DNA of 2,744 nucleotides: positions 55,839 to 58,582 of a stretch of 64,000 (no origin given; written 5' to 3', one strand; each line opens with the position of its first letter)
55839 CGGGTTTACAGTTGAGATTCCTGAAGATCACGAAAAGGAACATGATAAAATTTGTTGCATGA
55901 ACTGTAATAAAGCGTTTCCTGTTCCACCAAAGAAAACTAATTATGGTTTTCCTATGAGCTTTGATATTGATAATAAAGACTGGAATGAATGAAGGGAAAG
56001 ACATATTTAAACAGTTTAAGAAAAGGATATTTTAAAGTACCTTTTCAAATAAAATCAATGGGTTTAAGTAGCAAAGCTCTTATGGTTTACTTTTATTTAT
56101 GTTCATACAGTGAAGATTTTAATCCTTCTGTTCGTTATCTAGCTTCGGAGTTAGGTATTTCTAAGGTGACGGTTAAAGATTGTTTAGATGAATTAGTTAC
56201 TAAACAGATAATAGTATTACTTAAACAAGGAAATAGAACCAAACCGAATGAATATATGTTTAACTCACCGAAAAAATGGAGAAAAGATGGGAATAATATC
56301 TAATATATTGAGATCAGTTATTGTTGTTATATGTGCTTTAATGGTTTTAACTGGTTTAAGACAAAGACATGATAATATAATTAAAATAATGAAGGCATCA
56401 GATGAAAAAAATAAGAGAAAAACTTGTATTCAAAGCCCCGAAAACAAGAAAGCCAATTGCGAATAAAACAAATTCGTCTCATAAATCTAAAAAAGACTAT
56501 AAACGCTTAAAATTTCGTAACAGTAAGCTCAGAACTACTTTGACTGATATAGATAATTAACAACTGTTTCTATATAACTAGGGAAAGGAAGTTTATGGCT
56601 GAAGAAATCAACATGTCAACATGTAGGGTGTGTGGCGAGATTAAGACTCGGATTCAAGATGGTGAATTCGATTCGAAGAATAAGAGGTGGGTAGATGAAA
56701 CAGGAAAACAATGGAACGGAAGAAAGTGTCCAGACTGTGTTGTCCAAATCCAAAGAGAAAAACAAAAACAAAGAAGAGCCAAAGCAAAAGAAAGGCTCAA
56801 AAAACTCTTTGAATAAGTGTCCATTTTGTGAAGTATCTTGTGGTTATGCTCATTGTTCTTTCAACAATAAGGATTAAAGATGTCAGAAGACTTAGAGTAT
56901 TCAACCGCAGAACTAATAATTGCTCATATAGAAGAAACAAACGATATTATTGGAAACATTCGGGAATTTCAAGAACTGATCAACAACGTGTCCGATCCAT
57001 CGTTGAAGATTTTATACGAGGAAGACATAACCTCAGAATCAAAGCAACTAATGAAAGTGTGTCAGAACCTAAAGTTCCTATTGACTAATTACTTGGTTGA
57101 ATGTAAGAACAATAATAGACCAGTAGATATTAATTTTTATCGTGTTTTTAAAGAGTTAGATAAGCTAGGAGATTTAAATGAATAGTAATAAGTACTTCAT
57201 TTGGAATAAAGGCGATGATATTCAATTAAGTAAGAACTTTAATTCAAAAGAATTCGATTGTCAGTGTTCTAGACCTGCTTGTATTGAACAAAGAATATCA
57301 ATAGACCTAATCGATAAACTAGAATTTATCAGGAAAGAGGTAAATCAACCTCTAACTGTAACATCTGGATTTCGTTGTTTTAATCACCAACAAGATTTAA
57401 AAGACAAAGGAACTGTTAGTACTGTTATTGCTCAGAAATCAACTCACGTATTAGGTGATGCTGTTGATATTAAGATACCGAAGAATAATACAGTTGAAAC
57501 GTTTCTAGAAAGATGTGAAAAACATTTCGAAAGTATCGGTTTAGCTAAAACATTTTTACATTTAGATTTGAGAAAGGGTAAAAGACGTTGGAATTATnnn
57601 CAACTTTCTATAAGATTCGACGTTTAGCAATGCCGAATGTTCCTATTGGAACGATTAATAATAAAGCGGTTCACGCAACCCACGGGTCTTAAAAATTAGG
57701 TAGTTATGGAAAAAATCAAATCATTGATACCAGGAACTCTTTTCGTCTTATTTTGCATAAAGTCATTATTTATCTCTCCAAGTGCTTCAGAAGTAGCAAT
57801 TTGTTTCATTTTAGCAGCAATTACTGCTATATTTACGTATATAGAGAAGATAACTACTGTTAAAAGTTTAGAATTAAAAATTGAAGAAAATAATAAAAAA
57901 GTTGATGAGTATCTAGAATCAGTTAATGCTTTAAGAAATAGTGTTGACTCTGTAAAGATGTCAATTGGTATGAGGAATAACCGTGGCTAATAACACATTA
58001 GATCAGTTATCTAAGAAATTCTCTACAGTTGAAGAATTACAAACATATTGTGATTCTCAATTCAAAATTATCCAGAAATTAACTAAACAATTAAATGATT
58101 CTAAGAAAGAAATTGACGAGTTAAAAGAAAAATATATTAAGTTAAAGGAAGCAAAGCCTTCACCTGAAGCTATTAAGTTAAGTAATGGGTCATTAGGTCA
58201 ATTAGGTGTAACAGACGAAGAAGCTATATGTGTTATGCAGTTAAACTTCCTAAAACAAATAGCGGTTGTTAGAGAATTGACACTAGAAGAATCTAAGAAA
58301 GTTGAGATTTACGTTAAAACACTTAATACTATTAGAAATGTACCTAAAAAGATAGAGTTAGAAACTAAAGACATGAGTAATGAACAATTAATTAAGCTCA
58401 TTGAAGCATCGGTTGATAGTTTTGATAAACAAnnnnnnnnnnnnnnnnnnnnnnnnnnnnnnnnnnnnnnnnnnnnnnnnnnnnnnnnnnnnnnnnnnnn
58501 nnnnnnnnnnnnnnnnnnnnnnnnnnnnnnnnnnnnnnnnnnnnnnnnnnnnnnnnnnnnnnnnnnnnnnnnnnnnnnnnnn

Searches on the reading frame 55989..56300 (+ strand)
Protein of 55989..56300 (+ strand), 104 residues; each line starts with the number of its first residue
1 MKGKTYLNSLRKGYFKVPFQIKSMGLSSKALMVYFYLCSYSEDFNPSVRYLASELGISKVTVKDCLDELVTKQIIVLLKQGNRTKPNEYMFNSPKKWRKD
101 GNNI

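Call 72: search_protein_families(library=pfam, proteins=[window:55989-56300:+], max_evalue=0.05)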
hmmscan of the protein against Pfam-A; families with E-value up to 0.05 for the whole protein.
window:55989-56300:+ (104 aa): 7 families
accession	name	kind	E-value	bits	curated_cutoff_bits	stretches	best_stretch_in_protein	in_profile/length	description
PF13730.12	HTH_36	-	1.9e-09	37.6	25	1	25-75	2-55/55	Helix-turn-helix domain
PF00392.27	GntR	-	0.00012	22.1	27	1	46-80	25-59/64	Bacterial regulatory proteins, gntR family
PF21984.2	DnaD_N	-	0.00051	20.6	27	1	22-85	10-75/101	DnaD N-terminal domain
PF04967.18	HTH_10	-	0.00086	19.5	23.1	0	48-68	26-46/53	HTH DNA binding domain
PF01978.25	TrmB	-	0.0054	17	25.6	1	23-86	3-59/68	Sugar-specific transcriptional regulator TrmB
PF08280.17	HTH_Mga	-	0.0076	16.7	23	0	51-70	25-44/59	M protein trans-acting positive regulator (MGA) HTH domain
PF13545.12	HTH_Crp_2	-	0.043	14.2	27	0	44-76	21-53/70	Crp-like helix-turn-helix domain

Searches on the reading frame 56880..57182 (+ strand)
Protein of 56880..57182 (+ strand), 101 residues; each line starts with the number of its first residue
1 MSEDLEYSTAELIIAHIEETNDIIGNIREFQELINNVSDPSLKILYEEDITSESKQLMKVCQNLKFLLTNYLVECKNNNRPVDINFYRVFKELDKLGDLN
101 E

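Call 72: search_protein_families(library=pfam, proteins=[window:56880-57182:+], max_evalue=0.05)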
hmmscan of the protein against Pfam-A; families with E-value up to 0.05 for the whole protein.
window:56880-57182:+ (101 aa): 2 families
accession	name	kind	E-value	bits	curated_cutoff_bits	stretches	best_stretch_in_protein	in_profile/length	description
PF03462.23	PCRF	-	0.0087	16.3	24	1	6-69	30-92/194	PCRF domain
PF07374.17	DUF1492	-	0.043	14.4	21.5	0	17-74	34-91/100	Protein of unknown function (DUF1492)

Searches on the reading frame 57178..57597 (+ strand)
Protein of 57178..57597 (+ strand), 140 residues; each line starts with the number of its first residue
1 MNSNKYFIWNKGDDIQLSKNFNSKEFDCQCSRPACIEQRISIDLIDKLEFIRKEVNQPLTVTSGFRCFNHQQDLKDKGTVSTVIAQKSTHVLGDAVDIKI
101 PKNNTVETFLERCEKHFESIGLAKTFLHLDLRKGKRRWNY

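Call 3: search_protein_families(library=pfam, proteins=[window:57178-57597:+], max_evalue=0.1)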
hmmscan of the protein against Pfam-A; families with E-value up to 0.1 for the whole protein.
window:57178-57597:+ (140 aa): 5 families
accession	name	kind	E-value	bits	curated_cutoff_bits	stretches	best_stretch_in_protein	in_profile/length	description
PF08291.16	Peptidase_M15_3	-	3.8e-10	40.3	23.2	1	20-130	2-108/108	Peptidase M15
PF05951.18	Peptidase_M15_2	-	3e-05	24.2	27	1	37-103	54-115/153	Bacterial protein of unknown function (DUF882)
PF18979.5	DUF5715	-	0.0014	18.8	26.8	1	55-111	77-128/171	Family of unknown function (DUF5715)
PF13330.11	Mucin2_WxxW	-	0.0027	18.8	22.4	1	10-73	14-73/88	Mucin-2 protein WxxW repeating region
PF02557.22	VanY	-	0.011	15.9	25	1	53-106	20-82/132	D-alanyl-D-alanine carboxypeptidase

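Call 4: search_protein_families(library=phrogs, proteins=[window:57178-57597:+], max_evalue=0.01)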
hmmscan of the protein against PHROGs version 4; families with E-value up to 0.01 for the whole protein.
window:57178-57597:+ (140 aa): 3 families
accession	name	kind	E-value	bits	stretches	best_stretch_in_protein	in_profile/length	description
phrog_894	-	lysis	7.5e-25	88.7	1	8-139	37-174/389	endolysin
phrog_17373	-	other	2.8e-06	28.2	1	38-133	35-124/224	peptidase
phrog_6523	-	lysis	0.0041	17.9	1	59-109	39-93/255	endolysin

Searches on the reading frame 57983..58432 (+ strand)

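Call 3: search_protein_families(library=pfam, proteins=[window:57983-58432:+], max_evalue=0.1)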
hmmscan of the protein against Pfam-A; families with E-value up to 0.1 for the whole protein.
window:57983-58432:+ (150 aa): 8 families
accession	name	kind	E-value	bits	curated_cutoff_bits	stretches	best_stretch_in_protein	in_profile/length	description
PF23735.1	KIF9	-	0.0016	19.1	31.9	1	15-91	19-92/140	Kinesin-like protein KIF9 domain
PF03114.23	BAR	-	0.0057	16.8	28.5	1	14-61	122-169/234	BAR domain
PF17082.10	Spc29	-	0.0085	16.4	31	1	4-58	108-162/245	Spindle Pole Component 29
PF24627.1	PUMA_CC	-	0.012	16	30.1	1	14-50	15-51/74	PUMA coiled-coil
PF12998.12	ING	-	0.013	16.4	23.9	1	14-66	7-60/102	Inhibitor of growth proteins N-terminal histone-binding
PF14716.13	HHH_8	-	0.014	16.2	30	0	88-126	8-46/73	Helix-hairpin-helix domain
PF05659.16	RPW8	-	0.032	14.3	30.4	1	3-55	38-86/139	Arabidopsis broad-spectrum mildew resistance protein RPW8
PF24943.1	Fn3_Dep-1_2nd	-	0.042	14.2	27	1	78-136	31-89/97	Dep-1 second Fn3-like domain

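Call 4: search_protein_families(library=phrogs, proteins=[window:57983-58432:+], max_evalue=0.01)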
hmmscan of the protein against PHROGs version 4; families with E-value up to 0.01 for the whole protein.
window:57983-58432:+ (150 aa): 3 families
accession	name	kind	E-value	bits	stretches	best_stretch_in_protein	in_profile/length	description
phrog_2619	-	unknown function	0.0034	18.6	1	11-58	58-105/124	-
phrog_38479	-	unknown function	0.004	17.6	1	67-122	47-102/292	-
phrog_1589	-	unknown function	0.0042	17.1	1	3-123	391-500/563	-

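Call 51: search_protein_families(library=ncbifam, proteins=[window:57983-58432:+], max_evalue=0.01)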
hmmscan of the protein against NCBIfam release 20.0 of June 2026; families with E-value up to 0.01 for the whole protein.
window:57983-58432:+ (150 aa): 4 families
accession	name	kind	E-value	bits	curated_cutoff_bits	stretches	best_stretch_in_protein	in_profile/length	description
NF047515.1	SpiroCoCo_C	equivalog_domain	0.00045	19.5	125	1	3-56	141-194/313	SpiroCoCo family coiled-coil protein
NF007262.0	PRK09716.1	equivalog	0.0017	17.4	765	1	60-147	227-315/395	YhaC family protein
NF047516.1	LA_3659_fam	equivalog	0.0083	15.7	36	1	3-56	95-148/221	LA_3659 family protein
NF047514.1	SpiroCoCo_N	equivalog_domain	0.0083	15.7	75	1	3-56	95-148/221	SpiroCoCo family coiled-coil protein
